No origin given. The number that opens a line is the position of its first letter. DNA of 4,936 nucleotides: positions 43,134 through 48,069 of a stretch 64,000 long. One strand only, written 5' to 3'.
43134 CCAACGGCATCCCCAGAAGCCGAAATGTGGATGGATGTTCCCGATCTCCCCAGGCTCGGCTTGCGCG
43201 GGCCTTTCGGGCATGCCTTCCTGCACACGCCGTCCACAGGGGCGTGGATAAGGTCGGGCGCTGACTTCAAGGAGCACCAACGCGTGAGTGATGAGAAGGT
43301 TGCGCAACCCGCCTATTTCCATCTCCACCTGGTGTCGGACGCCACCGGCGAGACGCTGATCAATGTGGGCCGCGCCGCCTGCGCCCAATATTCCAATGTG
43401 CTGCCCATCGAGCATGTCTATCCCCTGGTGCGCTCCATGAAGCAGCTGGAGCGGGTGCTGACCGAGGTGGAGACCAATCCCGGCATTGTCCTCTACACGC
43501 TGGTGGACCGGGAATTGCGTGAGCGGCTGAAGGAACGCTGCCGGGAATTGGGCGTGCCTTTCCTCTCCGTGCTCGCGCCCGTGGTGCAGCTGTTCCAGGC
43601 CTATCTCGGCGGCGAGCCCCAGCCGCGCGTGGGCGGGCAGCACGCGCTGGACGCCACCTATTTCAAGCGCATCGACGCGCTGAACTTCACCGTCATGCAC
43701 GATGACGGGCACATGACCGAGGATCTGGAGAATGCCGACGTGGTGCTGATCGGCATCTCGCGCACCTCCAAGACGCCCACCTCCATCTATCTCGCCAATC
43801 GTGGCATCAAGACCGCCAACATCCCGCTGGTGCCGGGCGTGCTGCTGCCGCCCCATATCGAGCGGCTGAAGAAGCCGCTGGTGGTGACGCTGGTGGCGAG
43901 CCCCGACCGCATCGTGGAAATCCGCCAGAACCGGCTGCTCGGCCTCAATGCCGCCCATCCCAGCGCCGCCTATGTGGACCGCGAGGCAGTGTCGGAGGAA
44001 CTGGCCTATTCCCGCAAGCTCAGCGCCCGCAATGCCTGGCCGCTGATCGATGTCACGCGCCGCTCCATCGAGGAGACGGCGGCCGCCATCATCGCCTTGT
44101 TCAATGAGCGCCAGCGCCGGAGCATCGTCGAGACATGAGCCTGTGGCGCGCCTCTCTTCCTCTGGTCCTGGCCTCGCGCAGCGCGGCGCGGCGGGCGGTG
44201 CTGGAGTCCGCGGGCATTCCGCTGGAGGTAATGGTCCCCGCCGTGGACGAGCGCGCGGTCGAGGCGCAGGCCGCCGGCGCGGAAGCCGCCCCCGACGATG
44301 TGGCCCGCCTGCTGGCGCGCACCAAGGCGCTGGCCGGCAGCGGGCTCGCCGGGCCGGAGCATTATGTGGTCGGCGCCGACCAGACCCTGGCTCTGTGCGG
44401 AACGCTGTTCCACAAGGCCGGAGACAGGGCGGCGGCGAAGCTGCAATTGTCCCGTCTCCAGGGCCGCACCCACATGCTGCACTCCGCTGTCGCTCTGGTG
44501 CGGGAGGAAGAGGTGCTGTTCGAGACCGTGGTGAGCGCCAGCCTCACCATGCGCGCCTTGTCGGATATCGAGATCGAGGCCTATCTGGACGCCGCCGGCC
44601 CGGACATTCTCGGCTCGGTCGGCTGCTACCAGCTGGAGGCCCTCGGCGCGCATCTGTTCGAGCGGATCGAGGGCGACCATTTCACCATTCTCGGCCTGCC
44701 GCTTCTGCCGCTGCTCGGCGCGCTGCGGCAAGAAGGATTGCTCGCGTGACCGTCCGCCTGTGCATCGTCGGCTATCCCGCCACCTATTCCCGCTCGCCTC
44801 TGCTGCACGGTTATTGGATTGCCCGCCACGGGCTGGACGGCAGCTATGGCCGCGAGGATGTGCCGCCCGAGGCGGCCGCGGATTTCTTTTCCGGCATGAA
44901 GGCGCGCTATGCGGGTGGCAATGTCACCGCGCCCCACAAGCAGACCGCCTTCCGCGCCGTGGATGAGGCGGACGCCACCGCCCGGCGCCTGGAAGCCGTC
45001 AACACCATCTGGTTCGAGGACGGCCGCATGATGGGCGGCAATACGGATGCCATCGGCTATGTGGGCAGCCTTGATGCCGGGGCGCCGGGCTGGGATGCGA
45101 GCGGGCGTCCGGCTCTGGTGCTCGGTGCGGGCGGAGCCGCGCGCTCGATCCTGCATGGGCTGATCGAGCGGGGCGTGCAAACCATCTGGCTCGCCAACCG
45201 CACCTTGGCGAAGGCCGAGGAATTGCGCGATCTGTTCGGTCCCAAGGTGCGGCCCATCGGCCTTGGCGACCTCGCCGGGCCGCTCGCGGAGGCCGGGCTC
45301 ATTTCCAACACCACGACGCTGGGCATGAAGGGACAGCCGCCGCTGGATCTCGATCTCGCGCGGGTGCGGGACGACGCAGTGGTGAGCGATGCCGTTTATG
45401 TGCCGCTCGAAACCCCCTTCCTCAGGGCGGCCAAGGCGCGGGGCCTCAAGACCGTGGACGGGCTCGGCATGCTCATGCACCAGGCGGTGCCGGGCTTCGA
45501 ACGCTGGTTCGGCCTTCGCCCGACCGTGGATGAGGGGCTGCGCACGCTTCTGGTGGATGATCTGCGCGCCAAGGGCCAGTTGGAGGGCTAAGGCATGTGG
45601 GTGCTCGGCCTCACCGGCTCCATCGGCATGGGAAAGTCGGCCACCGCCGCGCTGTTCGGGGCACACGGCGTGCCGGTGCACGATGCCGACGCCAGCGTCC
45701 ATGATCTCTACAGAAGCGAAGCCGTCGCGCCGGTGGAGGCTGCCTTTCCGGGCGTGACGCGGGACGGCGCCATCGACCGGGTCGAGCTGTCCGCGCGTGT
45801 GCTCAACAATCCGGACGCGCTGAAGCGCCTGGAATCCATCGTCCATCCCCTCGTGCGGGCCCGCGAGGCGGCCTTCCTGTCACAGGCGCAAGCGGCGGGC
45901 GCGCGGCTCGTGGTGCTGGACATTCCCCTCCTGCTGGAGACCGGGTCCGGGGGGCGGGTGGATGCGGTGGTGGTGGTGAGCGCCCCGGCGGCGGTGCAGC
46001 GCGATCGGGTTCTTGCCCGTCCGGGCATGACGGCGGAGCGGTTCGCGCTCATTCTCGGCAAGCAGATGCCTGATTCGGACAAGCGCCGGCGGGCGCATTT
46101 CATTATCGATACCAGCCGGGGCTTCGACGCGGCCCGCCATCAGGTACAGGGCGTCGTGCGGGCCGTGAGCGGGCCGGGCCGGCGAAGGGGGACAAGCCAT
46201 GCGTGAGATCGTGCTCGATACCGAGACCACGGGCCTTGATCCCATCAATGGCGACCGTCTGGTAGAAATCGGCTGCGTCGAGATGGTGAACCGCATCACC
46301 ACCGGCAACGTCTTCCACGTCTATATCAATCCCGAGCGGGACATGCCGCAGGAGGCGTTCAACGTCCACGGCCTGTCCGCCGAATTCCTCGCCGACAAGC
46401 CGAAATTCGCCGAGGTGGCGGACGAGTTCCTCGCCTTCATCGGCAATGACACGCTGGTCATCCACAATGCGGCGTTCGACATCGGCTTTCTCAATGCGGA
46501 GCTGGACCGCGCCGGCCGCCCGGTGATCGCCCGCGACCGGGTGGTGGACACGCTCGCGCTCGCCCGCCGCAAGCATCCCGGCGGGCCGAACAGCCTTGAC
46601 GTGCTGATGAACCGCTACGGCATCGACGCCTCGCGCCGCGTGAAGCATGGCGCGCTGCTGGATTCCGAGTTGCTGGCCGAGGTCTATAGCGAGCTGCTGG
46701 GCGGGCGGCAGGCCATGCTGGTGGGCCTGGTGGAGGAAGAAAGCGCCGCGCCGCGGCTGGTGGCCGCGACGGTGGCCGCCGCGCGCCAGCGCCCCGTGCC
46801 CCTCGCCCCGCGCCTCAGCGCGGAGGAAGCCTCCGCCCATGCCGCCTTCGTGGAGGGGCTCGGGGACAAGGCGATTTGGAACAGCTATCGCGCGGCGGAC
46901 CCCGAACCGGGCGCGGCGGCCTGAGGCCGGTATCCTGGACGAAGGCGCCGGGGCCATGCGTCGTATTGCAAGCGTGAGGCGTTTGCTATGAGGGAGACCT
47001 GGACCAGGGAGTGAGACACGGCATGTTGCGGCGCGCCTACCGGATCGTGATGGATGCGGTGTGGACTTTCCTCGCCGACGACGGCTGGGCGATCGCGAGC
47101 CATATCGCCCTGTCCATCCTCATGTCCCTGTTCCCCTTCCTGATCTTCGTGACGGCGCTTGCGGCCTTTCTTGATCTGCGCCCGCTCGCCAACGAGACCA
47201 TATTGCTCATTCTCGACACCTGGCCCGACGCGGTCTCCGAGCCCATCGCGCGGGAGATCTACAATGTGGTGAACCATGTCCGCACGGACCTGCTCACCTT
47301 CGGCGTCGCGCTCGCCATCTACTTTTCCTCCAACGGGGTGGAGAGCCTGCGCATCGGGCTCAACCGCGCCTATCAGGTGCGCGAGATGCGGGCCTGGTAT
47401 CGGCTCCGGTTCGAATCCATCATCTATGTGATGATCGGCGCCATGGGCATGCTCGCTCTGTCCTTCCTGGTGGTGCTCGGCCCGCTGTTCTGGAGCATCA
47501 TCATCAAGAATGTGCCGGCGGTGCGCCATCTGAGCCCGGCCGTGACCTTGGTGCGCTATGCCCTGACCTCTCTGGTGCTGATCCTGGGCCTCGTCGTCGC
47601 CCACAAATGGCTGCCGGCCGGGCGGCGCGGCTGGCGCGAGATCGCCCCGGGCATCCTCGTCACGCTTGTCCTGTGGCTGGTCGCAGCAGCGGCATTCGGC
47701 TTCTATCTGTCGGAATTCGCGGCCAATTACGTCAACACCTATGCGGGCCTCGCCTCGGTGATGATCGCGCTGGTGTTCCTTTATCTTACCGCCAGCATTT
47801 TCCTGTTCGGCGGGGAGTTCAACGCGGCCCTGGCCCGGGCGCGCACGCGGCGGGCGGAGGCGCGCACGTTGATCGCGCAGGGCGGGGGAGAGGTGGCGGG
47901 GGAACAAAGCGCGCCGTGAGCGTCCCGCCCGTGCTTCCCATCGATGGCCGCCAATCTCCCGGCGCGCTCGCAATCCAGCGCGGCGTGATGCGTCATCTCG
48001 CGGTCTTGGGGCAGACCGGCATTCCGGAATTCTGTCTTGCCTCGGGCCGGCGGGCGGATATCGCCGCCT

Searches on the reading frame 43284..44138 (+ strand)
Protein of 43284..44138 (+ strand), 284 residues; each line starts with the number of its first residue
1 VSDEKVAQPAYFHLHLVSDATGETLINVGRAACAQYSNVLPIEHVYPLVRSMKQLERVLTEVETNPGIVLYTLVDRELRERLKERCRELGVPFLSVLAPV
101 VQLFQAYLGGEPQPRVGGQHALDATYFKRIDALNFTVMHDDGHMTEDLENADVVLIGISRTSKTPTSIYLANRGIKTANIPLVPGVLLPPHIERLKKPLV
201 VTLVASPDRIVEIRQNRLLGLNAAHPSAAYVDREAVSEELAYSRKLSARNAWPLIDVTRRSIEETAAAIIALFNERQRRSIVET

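Call 8: search_protein_families(library=pfam, proteins=[window:43284-44138:+])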
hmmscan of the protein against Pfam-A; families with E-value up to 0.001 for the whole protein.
window:43284-44138:+ (284 aa): 1 family
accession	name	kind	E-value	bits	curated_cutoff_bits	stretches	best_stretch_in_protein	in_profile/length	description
PF03618.20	Kinase-PPPase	-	2e-89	300.1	23.5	1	14-270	1-256/256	Kinase/pyrophosphorylase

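Call 13: find_related_loci(query=window:43284-44138:+, collection=genome_contigs, flank=6000)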
Query window:43284-44138:+ (284 aa) in genome_contigs; peptide patterns used: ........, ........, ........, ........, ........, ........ (x = any residue, [..] = any of these).
155 stretches matched a pattern; 60 encode a relative of the query (tblastn E <= 1e-3); 60 distinct loci.
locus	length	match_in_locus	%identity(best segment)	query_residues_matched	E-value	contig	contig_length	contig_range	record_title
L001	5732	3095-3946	99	1-284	0e+0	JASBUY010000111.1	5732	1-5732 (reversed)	MAG: Aquabacter sp. isolate BWSM_87 k141_1056663, whole genome shotgun sequence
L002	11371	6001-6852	93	1-284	3e-171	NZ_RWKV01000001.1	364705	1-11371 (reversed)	Aquabacter cavernae strain Sn-9-2 NODE_12, whole genome shotgun sequence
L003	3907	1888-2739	89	1-284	3e-177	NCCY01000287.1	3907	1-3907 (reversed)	MAG: Rhizobiales bacterium 12-68-15 04302015_12_scaffold_4232, whole genome shotgun sequence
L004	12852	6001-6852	89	1-284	6e-170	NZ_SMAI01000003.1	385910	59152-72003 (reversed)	Aquabacter spiritensis strain DSM 9035 Ga0244660_103, whole genome shotgun sequence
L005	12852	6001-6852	91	1-284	2e-169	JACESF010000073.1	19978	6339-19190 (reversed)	MAG: Hyphomicrobiales bacterium isolate MCMED-G09 Rhizobiales-MCMED-G09-C73, whole genome shotgun sequence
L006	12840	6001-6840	85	5-284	1e-160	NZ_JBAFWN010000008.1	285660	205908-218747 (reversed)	Xanthobacter sp. VTT E-85242 strain VTT-E-85242 Contig008, whole genome shotgun sequence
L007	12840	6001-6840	83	5-284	9e-160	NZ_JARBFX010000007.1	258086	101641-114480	Aquabacter sediminis strain P-9 NODE_7_length_258086_cov_167.029623, whole genome shotgun sequence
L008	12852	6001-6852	82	1-284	2e-159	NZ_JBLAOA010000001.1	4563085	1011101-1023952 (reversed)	Xanthobacter sp. AM11 292170L_AM11_NODE_1, whole genome shotgun sequence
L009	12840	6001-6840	83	5-284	2e-158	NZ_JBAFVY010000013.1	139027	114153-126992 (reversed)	Xanthobacter tagetidis DSM 11602 strain KA Contig013, whole genome shotgun sequence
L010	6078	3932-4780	81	2-284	8e-160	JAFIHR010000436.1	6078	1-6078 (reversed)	MAG: Xanthobacter autotrophicus isolate HJP_bin50 k141_163832, whole genome shotgun sequence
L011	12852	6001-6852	85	1-284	2e-158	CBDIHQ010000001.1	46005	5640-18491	MAG: Aquabacter sp. isolate 7e7a62fc-4913-440f-9684-c98570a3fd34 genome assembly, contig: contig_1, whole genome shotgun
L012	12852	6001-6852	81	1-284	8e-157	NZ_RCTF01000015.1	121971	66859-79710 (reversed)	Xanthobacter tagetidis strain ATCC 700314 NODE_15_length_122048_cov_514.486233, whole genome shotgun sequence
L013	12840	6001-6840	85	5-284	2e-155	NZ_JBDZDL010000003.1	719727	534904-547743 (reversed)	Xanthobacter sp. VNH20 contig3, whole genome shotgun sequence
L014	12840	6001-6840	85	5-284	1e-155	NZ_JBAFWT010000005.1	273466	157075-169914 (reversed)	Xanthobacter sp. DSM 24535 strain W30 Contig005, whole genome shotgun sequence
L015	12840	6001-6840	85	5-284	1e-155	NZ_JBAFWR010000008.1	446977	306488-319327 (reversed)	Xanthobacter sp. VTT E-85239 strain VTT-E-85239 Contig008, whole genome shotgun sequence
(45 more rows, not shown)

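Call 50: search_protein_families(library=ncbifam, proteins=[window:43284-44138:+])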
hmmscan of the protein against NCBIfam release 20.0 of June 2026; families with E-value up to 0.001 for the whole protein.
window:43284-44138:+ (284 aa): 2 families
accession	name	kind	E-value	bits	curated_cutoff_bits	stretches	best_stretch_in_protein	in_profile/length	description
NF003742.0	PRK05339.1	subfamily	7.5e-102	340.5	225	1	10-278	4-268/270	pyruvate, phosphate dikinase/phosphoenolpyruvate synthase regulator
NF049928.1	PEPSynRegPpsR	equivalog_domain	2.3e-43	148.4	350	1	14-272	6-265/272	posphoenolpyruvate synthetase regulatory kinase/phosphorylase PpsR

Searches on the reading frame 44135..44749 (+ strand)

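Call 8: search_protein_families(library=pfam, proteins=[window:44135-44749:+])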
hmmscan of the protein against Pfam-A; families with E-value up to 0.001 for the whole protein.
window:44135-44749:+ (204 aa): 1 family
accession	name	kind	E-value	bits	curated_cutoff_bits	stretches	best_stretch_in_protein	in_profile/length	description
PF02545.19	Maf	-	2.8e-42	145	27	1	9-199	1-186/187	Maf-like protein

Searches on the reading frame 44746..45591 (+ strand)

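Call 8: search_protein_families(library=pfam, proteins=[window:44746-45591:+])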
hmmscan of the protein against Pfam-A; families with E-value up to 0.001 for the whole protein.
window:44746-45591:+ (281 aa): 4 families
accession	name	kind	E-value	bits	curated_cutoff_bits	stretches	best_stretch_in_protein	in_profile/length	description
PF08501.16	Shikimate_dh_N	-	3.4e-22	78.9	27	1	7-88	1-83/83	Shikimate dehydrogenase substrate binding domain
PF01488.26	Shikimate_DH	-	4.9e-08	33.6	24.3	1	119-186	11-79/138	Shikimate / quinate 5-dehydrogenase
PF18317.6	SDH_C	-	1.1e-05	25.5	25.8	1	239-263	1-25/31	Shikimate 5'-dehydrogenase C-terminal domain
PF03807.23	F420_oxidored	-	0.00023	22.1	21.6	1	125-170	4-50/94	NADP oxidoreductase coenzyme F420-dependent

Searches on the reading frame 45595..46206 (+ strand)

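Call 8: search_protein_families(library=pfam, proteins=[window:45595-46206:+])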
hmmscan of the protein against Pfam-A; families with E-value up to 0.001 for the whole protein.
window:45595-46206:+ (203 aa): 1 family
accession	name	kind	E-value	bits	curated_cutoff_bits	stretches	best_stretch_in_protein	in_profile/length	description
PF01121.26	CoaE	-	3.5e-35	121.7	27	1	2-174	1-175/180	Dephospho-CoA kinase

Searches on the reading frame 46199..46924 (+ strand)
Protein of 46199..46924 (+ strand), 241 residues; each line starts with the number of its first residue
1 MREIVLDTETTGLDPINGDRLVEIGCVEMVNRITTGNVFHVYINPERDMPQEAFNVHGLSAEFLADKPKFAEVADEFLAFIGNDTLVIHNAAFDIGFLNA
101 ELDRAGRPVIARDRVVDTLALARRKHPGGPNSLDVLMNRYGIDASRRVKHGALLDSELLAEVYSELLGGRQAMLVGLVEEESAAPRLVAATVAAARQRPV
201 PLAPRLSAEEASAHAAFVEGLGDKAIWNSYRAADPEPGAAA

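Call 8: search_protein_families(library=pfam, proteins=[window:46199-46924:+])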
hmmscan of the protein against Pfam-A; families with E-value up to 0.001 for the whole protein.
window:46199-46924:+ (241 aa): 1 family
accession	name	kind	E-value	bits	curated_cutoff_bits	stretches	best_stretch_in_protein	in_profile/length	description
PF00929.31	RNase_T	-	1.6e-38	133.2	24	1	4-163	1-164/164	Exonuclease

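Call 50: search_protein_families(library=ncbifam, proteins=[window:46199-46924:+])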
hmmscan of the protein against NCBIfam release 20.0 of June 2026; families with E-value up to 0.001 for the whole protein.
window:46199-46924:+ (241 aa): 27 families (the best 25 are shown)
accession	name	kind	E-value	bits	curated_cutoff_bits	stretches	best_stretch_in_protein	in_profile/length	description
NF004316.1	PRK05711.1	equivalog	1.1e-85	287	196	1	1-228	1-233/234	DNA polymerase III subunit epsilon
TIGR01406.1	dnaQ_proteo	equivalog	2.5e-84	282.5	222.7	1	2-228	1-230/231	DNA polymerase III subunit epsilon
TIGR00573.1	dnaq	subfamily_domain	1.5e-50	171.7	71.5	1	3-174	9-181/217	exonuclease, DNA polymerase III, epsilon subunit family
NF005836.0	PRK07740.1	equivalog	2.7e-29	102.3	261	1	4-168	62-224/244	hypothetical protein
NF005906.0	PRK07883.1-4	equivalog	1.4e-28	99.6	495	1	4-180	9-182/563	DEDD exonuclease domain-containing protein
NF005289.0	PRK06807.1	equivalog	1.4e-27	96.8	335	1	4-165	11-167/313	3'-5' exonuclease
NF001688.0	PRK00448.1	equivalog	7.1e-27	93.4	873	1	4-167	426-585/1445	PolC-type DNA polymerase III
NF004964.0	PRK06310.1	equivalog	8.5e-27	94.1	236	1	4-167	10-171/250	DNA polymerase III subunit epsilon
NF004963.0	PRK06309.1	equivalog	5.9e-26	91.5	245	1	3-199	4-195/232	DNA polymerase III subunit epsilon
NF004719.0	PRK06063.1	equivalog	6.3e-25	87.8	389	1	5-186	20-196/331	DEDDh family exonuclease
TIGR01405.1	polC_Gram_pos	equivalog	7e-25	86.9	1043.45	1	4-167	192-351/1211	DNA polymerase III subunit alpha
NF005981.0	PRK08074.1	equivalog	1.8e-23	82.5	789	1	3-167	5-166/931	ATP-dependent DNA helicase DinG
NF005907.0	PRK07883.1-5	equivalog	5.5e-23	81.2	454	1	4-192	31-217/584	DEDD exonuclease domain-containing protein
NF005905.0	PRK07883.1-3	equivalog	1.5e-22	80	508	1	4-171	27-192/581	DEDD exonuclease domain-containing protein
TIGR01407.1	dinG_rel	hypoth_equivalog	4e-19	68.4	547.7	1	4-161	3-156/889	putative DnaQ family exonuclease/DinG family helicase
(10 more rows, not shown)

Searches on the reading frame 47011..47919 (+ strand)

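Call 8: search_protein_families(library=pfam, proteins=[window:47011-47919:+])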
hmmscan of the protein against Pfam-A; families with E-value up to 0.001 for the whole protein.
window:47011-47919:+ (302 aa): 1 family
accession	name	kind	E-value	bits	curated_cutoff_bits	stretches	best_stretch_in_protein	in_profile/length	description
PF03631.20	Virul_fac_BrkB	-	2.5e-44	152.3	33.7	1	23-277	3-258/259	Virulence factor BrkB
